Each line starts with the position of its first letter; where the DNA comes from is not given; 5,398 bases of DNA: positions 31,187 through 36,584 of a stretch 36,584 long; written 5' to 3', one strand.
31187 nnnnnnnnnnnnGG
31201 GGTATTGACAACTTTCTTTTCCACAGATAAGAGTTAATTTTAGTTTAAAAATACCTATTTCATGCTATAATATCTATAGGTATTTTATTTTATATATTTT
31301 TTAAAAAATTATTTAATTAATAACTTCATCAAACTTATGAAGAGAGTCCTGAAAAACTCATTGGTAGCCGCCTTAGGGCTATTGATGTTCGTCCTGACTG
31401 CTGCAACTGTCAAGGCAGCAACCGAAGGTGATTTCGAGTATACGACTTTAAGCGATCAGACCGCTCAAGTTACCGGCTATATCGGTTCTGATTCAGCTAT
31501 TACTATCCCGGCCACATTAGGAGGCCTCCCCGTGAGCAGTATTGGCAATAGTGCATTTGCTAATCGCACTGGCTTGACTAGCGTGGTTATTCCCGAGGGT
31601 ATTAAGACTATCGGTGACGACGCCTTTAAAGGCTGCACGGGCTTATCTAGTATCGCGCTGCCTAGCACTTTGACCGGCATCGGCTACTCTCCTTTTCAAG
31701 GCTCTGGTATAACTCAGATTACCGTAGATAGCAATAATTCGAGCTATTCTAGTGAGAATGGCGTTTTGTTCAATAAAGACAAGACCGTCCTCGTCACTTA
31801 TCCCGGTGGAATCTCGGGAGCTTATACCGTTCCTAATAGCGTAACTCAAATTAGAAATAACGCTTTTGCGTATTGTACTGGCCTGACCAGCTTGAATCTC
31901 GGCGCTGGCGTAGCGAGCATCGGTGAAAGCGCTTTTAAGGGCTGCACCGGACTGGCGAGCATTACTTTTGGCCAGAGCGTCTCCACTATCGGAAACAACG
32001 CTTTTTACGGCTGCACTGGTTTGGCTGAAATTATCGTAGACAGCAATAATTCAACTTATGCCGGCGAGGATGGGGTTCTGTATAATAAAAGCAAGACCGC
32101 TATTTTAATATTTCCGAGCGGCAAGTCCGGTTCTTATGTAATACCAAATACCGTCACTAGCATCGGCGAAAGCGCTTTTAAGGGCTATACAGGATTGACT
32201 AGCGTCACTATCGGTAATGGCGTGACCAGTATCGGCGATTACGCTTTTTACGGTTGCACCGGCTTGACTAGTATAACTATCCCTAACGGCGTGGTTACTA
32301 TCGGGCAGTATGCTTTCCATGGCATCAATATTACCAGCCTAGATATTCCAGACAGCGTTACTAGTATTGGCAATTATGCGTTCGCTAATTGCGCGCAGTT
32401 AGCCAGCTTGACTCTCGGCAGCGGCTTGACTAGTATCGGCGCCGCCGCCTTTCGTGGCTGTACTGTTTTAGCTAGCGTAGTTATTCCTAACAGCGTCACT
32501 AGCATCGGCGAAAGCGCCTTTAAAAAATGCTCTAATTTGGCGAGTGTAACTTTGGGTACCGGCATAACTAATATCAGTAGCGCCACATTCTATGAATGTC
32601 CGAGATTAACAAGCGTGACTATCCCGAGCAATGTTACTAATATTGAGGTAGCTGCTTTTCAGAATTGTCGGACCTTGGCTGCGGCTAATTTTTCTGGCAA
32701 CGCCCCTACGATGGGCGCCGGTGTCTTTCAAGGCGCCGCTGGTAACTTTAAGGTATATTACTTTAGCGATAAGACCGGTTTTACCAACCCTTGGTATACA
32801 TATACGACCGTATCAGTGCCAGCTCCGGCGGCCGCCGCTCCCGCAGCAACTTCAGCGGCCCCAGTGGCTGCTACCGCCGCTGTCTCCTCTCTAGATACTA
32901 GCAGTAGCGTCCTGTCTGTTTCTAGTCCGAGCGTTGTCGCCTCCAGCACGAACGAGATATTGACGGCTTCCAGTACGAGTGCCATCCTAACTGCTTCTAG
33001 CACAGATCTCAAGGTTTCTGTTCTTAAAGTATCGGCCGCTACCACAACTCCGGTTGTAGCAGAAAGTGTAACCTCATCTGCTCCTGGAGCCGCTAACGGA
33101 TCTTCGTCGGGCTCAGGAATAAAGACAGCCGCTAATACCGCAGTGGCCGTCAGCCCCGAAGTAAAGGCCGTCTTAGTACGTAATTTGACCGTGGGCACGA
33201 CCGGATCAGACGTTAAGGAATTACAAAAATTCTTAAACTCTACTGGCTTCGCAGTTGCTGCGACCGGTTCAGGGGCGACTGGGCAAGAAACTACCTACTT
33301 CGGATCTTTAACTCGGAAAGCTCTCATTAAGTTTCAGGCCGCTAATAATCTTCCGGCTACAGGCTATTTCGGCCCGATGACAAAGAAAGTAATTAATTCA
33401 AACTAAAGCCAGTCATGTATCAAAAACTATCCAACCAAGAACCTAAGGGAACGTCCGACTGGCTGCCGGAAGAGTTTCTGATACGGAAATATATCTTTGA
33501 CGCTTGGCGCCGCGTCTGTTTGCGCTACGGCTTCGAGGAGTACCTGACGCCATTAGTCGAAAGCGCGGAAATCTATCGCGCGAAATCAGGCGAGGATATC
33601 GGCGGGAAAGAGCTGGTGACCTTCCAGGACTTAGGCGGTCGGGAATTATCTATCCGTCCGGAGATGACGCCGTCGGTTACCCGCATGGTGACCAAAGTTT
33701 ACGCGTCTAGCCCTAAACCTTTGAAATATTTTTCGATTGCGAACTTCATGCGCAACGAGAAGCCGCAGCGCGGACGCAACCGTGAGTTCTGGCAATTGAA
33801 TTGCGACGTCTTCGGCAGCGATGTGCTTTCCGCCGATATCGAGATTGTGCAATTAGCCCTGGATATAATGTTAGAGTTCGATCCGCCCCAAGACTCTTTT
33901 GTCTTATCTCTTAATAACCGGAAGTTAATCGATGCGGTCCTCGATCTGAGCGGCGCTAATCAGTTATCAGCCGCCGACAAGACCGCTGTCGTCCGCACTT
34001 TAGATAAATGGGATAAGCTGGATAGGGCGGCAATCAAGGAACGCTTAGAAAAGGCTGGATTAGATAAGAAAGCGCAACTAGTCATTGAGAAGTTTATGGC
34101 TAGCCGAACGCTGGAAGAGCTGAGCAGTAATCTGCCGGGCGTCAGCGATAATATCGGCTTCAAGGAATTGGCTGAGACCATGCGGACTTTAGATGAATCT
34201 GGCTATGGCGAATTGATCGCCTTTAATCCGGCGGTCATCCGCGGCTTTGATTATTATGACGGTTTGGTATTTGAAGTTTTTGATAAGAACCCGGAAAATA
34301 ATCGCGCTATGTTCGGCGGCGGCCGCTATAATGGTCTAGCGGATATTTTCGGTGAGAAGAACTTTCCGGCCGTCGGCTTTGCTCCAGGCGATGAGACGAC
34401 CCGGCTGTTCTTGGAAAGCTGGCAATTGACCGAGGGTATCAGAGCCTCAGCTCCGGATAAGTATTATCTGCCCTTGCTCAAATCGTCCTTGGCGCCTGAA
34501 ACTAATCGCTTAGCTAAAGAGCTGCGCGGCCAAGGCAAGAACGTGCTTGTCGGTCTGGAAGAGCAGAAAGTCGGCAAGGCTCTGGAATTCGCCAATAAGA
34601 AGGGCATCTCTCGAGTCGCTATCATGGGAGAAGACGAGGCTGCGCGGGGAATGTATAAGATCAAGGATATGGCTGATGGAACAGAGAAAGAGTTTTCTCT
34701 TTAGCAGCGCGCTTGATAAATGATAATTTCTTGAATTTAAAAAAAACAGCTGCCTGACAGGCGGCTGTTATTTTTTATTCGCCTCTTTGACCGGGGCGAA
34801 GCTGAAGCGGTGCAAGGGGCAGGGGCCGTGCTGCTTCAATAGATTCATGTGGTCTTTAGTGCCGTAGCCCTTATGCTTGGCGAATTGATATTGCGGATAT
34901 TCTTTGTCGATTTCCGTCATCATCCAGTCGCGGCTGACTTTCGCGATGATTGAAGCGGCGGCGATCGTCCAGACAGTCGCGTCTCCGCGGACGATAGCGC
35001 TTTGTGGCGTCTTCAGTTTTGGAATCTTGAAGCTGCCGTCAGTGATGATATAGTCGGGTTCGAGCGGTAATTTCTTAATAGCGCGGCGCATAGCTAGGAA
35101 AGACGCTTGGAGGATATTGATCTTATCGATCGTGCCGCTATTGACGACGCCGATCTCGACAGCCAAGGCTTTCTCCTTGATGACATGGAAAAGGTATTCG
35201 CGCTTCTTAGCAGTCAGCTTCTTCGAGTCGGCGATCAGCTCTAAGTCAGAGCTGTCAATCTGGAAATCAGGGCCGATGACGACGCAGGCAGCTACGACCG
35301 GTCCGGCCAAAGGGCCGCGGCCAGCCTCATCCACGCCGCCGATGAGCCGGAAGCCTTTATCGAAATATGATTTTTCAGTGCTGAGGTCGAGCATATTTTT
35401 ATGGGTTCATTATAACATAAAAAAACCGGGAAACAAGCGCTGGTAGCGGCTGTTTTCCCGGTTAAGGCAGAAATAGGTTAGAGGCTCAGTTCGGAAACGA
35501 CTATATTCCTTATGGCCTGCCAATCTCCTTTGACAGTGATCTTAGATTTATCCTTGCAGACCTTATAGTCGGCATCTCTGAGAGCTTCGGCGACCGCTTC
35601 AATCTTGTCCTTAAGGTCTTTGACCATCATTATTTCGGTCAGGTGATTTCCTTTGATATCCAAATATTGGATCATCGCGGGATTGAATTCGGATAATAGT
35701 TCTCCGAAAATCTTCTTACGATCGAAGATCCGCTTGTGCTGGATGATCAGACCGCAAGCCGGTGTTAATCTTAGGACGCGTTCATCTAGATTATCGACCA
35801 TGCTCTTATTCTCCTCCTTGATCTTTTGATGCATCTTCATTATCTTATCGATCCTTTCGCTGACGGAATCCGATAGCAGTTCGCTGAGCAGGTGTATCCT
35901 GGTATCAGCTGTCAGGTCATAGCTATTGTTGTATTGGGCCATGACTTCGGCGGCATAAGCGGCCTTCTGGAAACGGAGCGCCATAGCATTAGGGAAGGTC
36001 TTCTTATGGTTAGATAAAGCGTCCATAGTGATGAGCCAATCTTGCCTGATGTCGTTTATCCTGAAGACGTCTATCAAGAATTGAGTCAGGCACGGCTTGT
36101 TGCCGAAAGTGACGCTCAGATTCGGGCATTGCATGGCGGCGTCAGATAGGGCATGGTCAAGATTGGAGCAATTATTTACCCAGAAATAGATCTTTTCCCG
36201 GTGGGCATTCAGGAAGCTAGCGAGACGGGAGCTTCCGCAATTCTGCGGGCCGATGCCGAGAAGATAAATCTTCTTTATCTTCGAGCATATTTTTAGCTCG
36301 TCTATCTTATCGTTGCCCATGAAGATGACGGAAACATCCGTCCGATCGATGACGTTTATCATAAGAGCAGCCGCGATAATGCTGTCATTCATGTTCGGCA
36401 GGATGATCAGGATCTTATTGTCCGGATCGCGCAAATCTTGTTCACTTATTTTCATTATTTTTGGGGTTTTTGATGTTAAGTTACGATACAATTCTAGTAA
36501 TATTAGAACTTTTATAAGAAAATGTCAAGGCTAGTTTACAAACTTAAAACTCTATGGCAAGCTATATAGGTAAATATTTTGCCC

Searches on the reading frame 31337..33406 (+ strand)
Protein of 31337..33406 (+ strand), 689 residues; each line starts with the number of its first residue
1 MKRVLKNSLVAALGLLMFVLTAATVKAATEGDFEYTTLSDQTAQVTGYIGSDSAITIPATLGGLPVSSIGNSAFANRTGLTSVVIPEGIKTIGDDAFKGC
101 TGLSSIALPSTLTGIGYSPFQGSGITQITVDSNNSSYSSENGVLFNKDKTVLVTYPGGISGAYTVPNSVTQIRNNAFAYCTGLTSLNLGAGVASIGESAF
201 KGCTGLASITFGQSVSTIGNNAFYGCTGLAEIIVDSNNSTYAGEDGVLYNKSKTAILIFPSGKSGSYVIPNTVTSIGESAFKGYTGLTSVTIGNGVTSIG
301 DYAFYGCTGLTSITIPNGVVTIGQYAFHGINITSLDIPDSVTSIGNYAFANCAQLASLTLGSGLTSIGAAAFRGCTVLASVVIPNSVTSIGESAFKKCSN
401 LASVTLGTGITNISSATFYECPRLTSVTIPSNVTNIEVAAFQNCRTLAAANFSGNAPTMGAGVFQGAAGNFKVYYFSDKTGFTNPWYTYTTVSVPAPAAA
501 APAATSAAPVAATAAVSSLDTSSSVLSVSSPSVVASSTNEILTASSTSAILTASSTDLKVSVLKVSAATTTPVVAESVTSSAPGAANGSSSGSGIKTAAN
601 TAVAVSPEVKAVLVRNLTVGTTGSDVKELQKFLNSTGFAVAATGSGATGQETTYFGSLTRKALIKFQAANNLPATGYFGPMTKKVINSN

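Call 53: search_protein_families(library=pfam, proteins=[window:31337-33406:+], max_evalue=0.001)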
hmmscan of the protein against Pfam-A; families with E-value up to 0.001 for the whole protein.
window:31337-33406:+ (689 aa): 3 families
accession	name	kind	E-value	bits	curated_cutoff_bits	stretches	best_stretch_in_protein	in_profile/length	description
PF13306.12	LRR_5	-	1.4e-96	319.6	27.7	4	266-376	15-124/127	BspA type Leucine rich repeat region (6 copies)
PF13855.12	LRR_8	-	1.5e-19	69.9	27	0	385-432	11-59/61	Leucine rich repeat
PF01471.23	PG_binding_1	-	1.1e-13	51.6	23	1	622-685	1-56/57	Putative peptidoglycan binding domain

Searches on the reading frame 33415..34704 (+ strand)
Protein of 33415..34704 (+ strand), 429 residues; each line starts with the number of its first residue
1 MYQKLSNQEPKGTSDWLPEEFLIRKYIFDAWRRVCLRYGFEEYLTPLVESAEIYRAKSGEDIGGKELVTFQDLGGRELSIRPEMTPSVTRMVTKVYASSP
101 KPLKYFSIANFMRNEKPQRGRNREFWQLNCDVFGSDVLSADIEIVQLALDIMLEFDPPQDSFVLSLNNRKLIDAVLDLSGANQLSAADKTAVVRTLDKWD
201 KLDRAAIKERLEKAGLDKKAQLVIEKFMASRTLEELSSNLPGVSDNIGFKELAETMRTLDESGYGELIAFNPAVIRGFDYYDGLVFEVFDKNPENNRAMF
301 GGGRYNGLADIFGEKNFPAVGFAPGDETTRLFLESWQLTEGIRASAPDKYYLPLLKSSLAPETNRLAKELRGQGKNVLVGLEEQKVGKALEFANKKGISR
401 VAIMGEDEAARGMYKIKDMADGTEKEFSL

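Call 53: search_protein_families(library=pfam, proteins=[window:33415-34704:+], max_evalue=0.001)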
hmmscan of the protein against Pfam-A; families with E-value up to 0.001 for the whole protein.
window:33415-34704:+ (429 aa): 3 families
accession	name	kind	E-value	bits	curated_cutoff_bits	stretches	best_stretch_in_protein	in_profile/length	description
PF13393.11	tRNA-synt_His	-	5.2e-43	147.9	25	1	12-323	1-302/308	Histidyl-tRNA synthetase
PF00587.30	tRNA-synt_2b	-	2.5e-07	31.4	29.3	1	70-158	3-97/179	tRNA synthetase class II core domain (G, H, P, S and T)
PF03129.25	HGTP_anticodon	-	8.8e-07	29.4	21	1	358-426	13-81/94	Anticodon binding domain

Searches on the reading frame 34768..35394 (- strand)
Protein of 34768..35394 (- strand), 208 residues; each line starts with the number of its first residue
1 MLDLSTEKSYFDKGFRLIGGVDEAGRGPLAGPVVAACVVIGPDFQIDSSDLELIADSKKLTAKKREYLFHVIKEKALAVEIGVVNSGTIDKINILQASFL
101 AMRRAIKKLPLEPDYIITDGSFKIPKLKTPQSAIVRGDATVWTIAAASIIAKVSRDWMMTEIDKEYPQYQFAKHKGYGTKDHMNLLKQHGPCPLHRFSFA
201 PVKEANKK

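Call 85: search_protein_families(library=pfam, proteins=[window:34768-35394:-], max_evalue=0.001)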
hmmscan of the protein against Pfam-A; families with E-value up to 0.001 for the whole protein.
window:34768-35394:- (208 aa): 1 family
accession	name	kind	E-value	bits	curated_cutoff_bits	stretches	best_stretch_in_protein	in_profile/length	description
PF01351.25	RNase_HII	-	4.8e-45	154.3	25.8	1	20-201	2-198/199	Ribonuclease HII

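Call 90: find_encoding_contigs(protein=window:34768-35394:-, flank=10000, max_places=1)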
Protein window:34768-35394:- (208 aa): no gene with exactly this product is on record in the collection.

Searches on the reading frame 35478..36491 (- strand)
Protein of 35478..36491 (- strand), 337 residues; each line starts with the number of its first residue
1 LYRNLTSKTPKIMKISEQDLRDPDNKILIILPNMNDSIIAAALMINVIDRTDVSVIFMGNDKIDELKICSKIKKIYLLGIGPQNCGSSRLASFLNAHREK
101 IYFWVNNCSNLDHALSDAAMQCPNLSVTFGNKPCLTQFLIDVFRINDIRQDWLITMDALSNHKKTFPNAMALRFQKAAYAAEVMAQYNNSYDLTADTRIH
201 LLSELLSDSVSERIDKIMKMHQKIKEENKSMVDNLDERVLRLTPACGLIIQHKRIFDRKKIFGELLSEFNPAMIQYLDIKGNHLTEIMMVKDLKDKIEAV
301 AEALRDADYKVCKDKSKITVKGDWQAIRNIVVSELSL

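Call 85: search_protein_families(library=pfam, proteins=[window:35478-36491:-], max_evalue=0.001)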
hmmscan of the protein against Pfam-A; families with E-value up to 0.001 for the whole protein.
window:35478-36491:- (337 aa): 0 families

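Call 88: find_encoding_contigs(protein=window:35478-36491:-, flank=10000, max_places=2)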
Protein window:35478-36491:- (337 aa): no gene with exactly this product is on record in the collection.
